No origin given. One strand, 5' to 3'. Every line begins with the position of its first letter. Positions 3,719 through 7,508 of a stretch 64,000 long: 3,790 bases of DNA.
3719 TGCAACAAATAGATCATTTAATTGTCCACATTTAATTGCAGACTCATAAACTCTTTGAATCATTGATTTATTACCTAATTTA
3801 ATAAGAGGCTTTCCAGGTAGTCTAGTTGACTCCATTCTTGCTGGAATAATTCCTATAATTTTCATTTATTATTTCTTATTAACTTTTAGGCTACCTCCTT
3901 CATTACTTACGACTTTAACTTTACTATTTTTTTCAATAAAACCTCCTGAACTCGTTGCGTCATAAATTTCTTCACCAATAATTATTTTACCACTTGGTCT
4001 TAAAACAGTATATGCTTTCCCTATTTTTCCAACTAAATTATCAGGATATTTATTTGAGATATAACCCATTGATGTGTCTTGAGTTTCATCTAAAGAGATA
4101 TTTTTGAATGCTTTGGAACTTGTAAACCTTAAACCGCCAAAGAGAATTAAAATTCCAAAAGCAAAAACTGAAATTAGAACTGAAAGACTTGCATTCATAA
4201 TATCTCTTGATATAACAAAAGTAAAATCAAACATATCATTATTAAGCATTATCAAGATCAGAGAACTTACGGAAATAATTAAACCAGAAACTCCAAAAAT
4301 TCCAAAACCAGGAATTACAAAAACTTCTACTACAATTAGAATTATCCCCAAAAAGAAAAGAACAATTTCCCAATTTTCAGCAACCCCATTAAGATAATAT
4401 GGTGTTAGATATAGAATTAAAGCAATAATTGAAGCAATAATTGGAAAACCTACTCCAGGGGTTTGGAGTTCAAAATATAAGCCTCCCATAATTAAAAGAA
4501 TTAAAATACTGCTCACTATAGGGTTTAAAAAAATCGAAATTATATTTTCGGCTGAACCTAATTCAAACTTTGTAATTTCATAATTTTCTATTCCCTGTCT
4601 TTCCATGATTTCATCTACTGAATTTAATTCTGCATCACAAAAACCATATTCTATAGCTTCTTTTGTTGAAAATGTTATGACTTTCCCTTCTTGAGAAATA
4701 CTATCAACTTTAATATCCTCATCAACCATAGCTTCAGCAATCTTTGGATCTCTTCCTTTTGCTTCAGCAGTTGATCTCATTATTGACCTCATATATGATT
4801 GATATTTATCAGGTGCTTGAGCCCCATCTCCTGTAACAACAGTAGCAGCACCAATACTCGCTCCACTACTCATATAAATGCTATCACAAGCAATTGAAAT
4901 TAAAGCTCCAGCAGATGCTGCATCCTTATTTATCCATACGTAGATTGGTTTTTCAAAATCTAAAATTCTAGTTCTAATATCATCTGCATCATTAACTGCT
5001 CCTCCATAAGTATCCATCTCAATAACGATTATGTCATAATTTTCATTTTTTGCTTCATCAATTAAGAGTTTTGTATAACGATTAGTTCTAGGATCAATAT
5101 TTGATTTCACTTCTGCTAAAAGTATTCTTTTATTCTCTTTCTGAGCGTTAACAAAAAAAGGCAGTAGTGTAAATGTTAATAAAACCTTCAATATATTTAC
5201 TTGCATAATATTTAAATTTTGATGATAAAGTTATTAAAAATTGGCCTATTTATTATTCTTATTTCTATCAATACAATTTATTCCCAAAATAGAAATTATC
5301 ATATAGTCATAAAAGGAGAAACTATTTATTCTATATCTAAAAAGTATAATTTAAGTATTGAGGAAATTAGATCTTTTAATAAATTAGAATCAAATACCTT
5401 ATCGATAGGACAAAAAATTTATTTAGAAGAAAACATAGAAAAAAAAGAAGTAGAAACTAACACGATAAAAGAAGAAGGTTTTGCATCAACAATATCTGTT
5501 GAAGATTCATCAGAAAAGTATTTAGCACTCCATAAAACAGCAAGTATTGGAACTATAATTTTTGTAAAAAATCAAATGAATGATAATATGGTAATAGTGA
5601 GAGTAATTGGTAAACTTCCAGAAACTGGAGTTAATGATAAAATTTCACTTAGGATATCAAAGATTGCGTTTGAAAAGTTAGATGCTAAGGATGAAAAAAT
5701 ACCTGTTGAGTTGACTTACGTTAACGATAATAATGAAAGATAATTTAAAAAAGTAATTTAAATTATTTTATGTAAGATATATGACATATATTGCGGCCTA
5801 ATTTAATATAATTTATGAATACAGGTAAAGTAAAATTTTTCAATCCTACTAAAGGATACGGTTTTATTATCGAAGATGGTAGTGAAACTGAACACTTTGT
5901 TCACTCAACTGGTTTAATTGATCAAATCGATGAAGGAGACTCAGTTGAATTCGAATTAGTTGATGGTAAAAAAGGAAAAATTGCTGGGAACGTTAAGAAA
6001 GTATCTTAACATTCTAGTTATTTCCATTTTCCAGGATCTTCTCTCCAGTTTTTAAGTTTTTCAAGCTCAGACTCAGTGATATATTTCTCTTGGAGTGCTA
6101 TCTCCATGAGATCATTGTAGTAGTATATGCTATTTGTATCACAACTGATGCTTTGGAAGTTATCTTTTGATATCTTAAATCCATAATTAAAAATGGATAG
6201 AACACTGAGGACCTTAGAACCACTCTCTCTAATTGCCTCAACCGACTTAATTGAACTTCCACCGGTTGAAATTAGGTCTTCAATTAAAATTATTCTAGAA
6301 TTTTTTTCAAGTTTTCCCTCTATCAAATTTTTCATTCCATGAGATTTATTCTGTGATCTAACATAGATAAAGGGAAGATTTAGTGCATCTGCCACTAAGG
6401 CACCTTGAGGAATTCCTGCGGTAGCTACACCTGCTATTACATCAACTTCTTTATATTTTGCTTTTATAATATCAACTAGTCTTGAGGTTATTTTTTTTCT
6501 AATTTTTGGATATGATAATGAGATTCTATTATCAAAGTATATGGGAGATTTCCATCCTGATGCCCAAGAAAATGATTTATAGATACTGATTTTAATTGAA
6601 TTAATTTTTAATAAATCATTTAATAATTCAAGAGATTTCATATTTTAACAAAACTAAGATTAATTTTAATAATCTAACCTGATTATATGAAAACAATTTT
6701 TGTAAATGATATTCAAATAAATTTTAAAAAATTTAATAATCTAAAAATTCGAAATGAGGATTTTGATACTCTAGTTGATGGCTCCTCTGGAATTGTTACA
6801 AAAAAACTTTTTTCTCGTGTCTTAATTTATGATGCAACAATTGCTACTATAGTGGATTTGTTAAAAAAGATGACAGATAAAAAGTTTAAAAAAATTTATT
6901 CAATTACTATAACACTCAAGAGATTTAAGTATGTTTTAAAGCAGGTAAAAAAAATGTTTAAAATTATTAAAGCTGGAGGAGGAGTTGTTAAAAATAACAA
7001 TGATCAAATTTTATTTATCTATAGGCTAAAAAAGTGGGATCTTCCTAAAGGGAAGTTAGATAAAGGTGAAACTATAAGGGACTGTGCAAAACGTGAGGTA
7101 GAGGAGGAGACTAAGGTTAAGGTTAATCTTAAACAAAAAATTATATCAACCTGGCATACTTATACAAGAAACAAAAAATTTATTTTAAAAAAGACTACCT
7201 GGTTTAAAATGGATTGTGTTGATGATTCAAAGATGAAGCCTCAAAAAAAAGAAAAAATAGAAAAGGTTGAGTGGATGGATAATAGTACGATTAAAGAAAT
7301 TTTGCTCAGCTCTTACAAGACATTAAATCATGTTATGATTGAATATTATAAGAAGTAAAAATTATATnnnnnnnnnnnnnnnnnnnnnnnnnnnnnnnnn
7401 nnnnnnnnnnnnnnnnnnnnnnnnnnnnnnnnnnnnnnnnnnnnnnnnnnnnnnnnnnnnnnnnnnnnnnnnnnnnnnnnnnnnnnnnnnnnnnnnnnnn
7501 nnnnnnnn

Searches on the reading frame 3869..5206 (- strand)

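Call 57: search_protein_families(library=pfam, proteins=[window:3869-5206:-], max_evalue=0.0001)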
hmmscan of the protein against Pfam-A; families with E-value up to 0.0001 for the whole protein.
window:3869-5206:- (445 aa): 4 families
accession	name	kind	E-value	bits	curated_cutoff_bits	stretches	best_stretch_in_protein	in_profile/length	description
PF25145.1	NfeD1b_N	-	6.7e-46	156.7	40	1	32-212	6-187/189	NfeD1b, N-terminal domain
PF24961.1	NfeD_membrane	-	5.4e-24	85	26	1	231-354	2-114/119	NfeD integral membrane domain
PF01957.25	NfeD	-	2.7e-12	47.2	29.1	1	389-444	2-57/57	NfeD-like C-terminal, partner-binding domain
PF01343.23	Peptidase_S49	-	2.3e-05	24.8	24.9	1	83-124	4-45/154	Peptidase family S49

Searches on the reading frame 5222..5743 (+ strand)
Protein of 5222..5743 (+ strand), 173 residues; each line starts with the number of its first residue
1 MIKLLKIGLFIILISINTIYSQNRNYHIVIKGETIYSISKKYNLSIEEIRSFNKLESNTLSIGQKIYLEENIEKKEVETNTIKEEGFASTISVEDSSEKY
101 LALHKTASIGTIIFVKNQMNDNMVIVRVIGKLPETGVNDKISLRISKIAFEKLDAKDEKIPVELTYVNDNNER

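Call 57: search_protein_families(library=pfam, proteins=[window:5222-5743:+], max_evalue=0.0001)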
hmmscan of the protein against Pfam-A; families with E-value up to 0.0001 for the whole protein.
window:5222-5743:+ (173 aa): 1 family
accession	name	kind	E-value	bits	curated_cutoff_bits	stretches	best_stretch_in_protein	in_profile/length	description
PF01476.26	LysM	-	8.1e-12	45.3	20.9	1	27-67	1-41/43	LysM domain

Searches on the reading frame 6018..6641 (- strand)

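Call 57: search_protein_families(library=pfam, proteins=[window:6018-6641:-], max_evalue=0.0001)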
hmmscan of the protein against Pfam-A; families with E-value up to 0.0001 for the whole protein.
window:6018-6641:- (207 aa): 1 family
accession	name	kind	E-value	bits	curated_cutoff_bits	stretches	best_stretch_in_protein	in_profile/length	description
PF00156.33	Pribosyltran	-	5.3e-10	39.3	26.3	1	45-168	9-141/158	Phosphoribosyl transferase domain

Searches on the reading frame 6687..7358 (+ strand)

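Call 57: search_protein_families(library=pfam, proteins=[window:6687-7358:+], max_evalue=0.0001)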
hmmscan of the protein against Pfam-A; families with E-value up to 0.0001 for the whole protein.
window:6687-7358:+ (223 aa): 1 family
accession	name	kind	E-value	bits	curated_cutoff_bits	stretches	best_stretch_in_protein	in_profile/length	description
PF00293.34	NUDIX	-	8e-17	61.9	21.1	1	99-202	8-118/134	NUDIX domain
